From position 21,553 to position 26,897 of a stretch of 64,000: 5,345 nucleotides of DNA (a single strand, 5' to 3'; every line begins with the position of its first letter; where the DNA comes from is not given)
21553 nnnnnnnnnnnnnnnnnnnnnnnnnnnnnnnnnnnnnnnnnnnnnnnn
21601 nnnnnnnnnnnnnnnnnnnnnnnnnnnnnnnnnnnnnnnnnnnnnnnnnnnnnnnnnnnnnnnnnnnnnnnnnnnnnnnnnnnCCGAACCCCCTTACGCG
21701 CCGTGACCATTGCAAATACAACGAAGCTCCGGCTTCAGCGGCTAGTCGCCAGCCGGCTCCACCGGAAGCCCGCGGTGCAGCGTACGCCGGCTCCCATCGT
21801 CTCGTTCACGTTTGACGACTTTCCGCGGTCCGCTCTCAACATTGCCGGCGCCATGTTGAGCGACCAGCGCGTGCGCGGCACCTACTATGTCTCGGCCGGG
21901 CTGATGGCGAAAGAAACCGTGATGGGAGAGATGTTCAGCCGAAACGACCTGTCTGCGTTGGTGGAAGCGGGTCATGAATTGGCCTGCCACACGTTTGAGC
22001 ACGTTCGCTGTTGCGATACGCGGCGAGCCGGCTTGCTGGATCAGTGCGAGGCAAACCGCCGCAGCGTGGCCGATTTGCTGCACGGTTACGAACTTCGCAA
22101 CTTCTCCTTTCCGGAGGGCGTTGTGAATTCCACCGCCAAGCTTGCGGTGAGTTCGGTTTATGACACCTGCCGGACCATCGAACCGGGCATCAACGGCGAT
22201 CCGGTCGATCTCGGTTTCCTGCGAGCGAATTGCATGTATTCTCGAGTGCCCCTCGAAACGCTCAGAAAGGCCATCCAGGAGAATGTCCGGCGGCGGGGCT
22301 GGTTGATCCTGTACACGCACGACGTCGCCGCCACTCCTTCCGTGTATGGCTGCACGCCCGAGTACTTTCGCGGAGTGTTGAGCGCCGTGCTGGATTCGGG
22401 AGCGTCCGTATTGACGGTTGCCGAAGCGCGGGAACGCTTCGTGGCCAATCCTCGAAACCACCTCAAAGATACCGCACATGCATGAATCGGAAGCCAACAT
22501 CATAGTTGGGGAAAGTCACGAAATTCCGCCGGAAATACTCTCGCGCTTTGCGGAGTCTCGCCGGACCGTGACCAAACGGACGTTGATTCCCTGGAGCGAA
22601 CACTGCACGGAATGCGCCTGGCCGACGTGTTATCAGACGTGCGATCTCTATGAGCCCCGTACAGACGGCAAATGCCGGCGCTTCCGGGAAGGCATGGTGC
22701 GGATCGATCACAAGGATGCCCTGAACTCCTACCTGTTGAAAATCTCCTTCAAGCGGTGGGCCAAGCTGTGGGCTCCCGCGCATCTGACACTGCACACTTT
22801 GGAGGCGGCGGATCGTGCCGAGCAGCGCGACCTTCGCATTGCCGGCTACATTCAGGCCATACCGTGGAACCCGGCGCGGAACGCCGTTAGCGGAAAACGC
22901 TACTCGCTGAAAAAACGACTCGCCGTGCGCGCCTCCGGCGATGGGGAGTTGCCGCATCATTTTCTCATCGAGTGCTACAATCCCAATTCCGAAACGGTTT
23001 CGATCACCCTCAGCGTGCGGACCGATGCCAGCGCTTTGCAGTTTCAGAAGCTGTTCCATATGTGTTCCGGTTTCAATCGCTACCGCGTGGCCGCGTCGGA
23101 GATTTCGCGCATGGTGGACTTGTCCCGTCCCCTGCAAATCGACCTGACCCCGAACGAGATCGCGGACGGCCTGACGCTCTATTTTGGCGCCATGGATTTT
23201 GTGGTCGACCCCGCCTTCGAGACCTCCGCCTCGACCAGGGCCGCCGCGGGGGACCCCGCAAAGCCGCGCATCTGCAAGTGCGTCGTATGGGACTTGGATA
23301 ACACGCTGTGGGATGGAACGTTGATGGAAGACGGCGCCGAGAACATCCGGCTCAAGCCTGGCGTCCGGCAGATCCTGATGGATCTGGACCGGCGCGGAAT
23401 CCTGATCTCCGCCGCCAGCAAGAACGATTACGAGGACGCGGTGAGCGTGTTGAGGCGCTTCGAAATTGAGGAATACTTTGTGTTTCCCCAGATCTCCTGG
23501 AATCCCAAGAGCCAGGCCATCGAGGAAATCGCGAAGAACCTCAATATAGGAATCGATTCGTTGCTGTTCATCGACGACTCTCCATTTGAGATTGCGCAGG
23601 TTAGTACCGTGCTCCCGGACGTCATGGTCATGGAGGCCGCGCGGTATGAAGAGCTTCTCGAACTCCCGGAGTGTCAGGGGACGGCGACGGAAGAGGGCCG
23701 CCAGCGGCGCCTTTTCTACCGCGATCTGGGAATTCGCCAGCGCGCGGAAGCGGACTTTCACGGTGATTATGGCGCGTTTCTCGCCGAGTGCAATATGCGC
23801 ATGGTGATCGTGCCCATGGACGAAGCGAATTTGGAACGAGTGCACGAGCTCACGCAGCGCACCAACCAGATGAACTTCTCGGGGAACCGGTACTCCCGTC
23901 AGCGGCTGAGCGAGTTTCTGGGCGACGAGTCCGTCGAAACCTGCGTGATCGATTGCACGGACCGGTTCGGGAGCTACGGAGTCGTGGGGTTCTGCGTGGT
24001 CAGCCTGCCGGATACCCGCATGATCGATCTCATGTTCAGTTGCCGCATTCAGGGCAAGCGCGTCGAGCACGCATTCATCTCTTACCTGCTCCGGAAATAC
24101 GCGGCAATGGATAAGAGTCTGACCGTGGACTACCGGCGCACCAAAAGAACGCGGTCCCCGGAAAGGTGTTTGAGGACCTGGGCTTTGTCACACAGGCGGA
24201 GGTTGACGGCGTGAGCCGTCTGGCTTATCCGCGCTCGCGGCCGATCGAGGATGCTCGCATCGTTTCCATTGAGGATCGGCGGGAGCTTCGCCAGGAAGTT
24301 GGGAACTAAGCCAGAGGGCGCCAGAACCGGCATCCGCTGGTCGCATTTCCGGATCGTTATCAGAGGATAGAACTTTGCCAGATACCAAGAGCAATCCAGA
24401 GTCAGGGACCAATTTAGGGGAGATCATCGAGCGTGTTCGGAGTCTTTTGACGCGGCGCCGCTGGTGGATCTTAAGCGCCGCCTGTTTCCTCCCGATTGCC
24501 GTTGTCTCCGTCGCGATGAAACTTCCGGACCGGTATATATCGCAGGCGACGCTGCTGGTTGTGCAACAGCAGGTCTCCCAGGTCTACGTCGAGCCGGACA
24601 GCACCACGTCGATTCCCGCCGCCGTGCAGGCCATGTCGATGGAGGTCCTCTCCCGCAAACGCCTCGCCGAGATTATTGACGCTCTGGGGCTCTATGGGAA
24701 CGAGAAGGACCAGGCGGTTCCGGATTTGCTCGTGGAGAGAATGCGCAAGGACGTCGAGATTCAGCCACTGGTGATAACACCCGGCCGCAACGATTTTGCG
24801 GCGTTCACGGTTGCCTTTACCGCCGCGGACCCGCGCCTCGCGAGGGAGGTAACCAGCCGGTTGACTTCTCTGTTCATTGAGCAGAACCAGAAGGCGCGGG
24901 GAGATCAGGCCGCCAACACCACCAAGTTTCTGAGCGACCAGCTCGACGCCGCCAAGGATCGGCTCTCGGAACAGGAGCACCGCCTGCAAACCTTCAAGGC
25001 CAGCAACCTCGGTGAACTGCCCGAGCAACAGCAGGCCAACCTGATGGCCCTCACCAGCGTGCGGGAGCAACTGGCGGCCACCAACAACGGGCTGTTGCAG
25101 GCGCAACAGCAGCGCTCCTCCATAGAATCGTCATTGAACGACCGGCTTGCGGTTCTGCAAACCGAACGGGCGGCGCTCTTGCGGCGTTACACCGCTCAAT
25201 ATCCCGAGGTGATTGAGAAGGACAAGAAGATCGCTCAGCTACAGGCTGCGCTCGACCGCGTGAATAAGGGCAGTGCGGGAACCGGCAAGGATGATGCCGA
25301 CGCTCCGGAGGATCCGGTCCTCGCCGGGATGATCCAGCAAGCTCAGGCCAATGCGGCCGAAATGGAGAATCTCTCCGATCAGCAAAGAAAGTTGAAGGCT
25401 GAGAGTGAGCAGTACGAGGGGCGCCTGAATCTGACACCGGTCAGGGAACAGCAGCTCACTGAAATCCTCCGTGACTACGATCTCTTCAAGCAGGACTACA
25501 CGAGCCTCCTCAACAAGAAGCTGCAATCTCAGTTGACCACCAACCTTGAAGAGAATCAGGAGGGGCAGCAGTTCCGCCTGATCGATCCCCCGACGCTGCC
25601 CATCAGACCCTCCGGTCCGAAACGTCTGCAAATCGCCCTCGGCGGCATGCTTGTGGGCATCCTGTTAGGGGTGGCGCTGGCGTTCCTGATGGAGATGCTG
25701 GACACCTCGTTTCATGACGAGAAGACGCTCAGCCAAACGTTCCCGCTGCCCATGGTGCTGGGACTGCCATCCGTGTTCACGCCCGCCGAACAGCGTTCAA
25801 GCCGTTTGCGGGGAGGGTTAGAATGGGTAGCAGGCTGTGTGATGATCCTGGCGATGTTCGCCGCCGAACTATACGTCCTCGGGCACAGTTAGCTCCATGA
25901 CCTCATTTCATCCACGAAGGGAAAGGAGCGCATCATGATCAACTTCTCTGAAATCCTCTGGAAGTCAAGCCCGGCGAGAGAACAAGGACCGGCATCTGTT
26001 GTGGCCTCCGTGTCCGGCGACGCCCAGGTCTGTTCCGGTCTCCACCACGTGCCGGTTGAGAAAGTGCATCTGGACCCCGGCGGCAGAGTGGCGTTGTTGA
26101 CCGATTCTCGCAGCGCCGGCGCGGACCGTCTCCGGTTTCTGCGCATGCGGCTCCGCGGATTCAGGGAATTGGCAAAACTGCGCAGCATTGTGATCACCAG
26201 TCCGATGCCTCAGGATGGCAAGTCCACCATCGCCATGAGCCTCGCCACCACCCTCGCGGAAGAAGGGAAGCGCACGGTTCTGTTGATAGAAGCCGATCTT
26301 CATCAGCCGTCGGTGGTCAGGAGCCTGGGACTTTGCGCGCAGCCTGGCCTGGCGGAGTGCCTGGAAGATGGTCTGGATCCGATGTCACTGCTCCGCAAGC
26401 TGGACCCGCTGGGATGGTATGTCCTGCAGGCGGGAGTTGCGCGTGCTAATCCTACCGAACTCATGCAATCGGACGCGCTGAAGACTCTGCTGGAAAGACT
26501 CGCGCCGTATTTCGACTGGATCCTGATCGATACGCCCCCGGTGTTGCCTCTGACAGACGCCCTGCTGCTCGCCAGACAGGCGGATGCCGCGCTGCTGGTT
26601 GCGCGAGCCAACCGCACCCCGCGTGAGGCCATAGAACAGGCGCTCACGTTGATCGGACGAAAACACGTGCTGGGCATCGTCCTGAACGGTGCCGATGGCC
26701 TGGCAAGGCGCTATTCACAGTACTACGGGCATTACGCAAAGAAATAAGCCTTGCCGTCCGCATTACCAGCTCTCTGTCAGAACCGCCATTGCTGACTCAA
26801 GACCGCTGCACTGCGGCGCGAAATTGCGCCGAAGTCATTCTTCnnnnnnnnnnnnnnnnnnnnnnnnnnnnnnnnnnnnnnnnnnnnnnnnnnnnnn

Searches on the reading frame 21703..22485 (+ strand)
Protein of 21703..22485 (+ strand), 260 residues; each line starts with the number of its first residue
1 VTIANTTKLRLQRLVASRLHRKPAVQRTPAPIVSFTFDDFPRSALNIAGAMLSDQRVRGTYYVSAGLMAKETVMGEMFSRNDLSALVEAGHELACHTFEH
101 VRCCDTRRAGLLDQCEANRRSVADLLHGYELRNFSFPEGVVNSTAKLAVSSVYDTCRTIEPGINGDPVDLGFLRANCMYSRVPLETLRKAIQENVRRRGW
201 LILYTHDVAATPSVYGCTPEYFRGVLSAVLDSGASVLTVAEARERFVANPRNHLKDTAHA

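Call 32: search_protein_families(library=pfam, proteins=[window:21703-22485:+], max_evalue=0.00001)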
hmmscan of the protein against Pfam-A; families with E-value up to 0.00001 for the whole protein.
window:21703-22485:+ (260 aa): 1 family
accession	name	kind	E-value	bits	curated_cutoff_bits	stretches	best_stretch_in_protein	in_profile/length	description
PF01522.26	Polysacc_deac_1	-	3.8e-13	49.9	23.1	1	27-149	3-116/124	Polysaccharide deacetylase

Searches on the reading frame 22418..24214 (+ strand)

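Call 32: search_protein_families(library=pfam, proteins=[window:22418-24214:+], max_evalue=0.00001)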
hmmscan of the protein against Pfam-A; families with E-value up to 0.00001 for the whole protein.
window:22418-24214:+ (598 aa): 2 families
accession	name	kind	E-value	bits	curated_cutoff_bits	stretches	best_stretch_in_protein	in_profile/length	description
PF00702.32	Hydrolase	-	1.3e-08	35.9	26.4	0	306-390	93-182/191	haloacid dehalogenase-like hydrolase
PF12689.13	Acid_PPase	-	2.1e-08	34.7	27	1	286-397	3-142/169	Acid Phosphatase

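Call 51: search_protein_families(library=ncbifam, proteins=[window:22418-24214:+], max_evalue=0.00001)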
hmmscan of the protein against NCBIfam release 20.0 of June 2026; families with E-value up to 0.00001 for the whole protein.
window:22418-24214:+ (598 aa): 3 families
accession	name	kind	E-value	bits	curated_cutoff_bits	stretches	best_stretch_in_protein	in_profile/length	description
TIGR01686.1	FkbH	subfamily_domain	4.8e-71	239.5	146.65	1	285-586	2-315/323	FkbH domain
TIGR01681.1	HAD-SF-IIIC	subfamily_domain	1e-19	71.7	35.75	1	287-397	1-130/132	HAD-IIIC family phosphatase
TIGR01685.1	MDP-1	equivalog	7e-07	29.5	53.75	0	305-406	40-157/174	magnesium-dependent phosphatase-1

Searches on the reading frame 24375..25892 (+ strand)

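Call 32: search_protein_families(library=pfam, proteins=[window:24375-25892:+], max_evalue=0.00001)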
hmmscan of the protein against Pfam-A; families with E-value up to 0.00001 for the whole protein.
window:24375-25892:+ (505 aa): 1 family
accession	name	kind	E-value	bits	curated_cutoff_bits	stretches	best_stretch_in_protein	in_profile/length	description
PF13807.11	GNVR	-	5.7e-09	36.2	27.7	1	358-439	3-80/82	G-rich domain on putative tyrosine kinase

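Call 34: search_protein_families(library=ncbifam, proteins=[window:24375-25892:+], max_evalue=0.00001)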
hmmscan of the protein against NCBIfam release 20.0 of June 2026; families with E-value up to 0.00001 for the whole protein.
window:24375-25892:+ (505 aa): 4 families
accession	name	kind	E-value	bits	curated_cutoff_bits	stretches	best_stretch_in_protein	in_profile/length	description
TIGR03007.1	pepcterm_ChnLen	equivalog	3.1e-81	273.1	278.85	1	23-493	8-489/498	XrtA system polysaccharide chain length determinant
TIGR03017.1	EpsF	equivalog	1.6e-14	53.5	422.75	1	20-460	5-439/444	chain length determinant protein EpsF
NF008568.0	PRK11519.1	equivalog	3.4e-11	42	1068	0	333-447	344-454/720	tyrosine-protein kinase Wzc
TIGR01005.1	eps_transp_fam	subfamily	2.9e-09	35.7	411.7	1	145-459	158-472/754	exopolysaccharide transport protein family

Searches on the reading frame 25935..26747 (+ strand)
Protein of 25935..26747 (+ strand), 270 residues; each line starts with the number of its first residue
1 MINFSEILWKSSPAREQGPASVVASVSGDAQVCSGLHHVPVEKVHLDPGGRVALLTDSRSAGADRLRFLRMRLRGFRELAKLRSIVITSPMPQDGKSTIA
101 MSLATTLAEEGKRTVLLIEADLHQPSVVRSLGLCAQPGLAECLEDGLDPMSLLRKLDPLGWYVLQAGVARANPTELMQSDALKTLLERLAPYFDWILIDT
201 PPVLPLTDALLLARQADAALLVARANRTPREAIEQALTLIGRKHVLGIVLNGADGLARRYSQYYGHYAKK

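Call 32: search_protein_families(library=pfam, proteins=[window:25935-26747:+], max_evalue=0.00001)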
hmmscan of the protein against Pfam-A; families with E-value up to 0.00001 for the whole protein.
window:25935-26747:+ (270 aa): 2 families
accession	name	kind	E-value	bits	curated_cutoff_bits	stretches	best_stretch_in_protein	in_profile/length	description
PF13614.12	AAA_31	-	4.2e-08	33.8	27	0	178-240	103-164/177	AAA domain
PF10609.15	ParA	-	4.3e-08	33.3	27.1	1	95-251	16-173/246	NUBPL iron-transfer P-loop NTPase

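Call 51: search_protein_families(library=ncbifam, proteins=[window:25935-26747:+], max_evalue=0.00001)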
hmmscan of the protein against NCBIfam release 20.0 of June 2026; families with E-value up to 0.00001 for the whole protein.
window:25935-26747:+ (270 aa): 10 families
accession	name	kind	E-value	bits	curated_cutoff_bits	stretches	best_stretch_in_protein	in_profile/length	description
TIGR03018.1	pepcterm_TyrKin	hypoth_equivalog_domain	3.9e-38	130.9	230.65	1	62-251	11-207/207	XrtA-associated tyrosine autokinase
TIGR01007.1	eps_fam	subfamily_domain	1.1e-35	123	108.05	1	80-264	15-203/204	polysaccharide biosynthesis tyrosine autokinase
TIGR01005.1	eps_transp_fam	subfamily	4.7e-25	87.9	411.7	1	57-261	521-727/754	exopolysaccharide transport protein family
TIGR03029.1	EpsG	equivalog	7e-24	84.4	313.8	1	63-241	84-264/274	chain length determinant protein tyrosine kinase EpsG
NF007350.0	PRK09841.1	equivalog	4.6e-23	81.2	1248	1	66-267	515-718/726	tyrosine-protein kinase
NF008568.0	PRK11519.1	equivalog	1.8e-21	76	1068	1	67-267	511-711/720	tyrosine-protein kinase Wzc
NF041546.1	ParA_partition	equivalog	2.4e-07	30.5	180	0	95-121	12-37/203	ParA family partition ATPase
NF041136.1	MrpORP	equivalog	5.6e-07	29.2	450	1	85-157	8-77/365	iron-sulfur cluster carrier protein MrpORP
TIGR01969.1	minD_arch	subfamily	5.9e-07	28.9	201.75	1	84-225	2-140/251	cell division ATPase MinD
TIGR01968.1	minD_bact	equivalog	1.5e-06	27.7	212.9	1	84-222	3-140/261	septum site-determining protein MinD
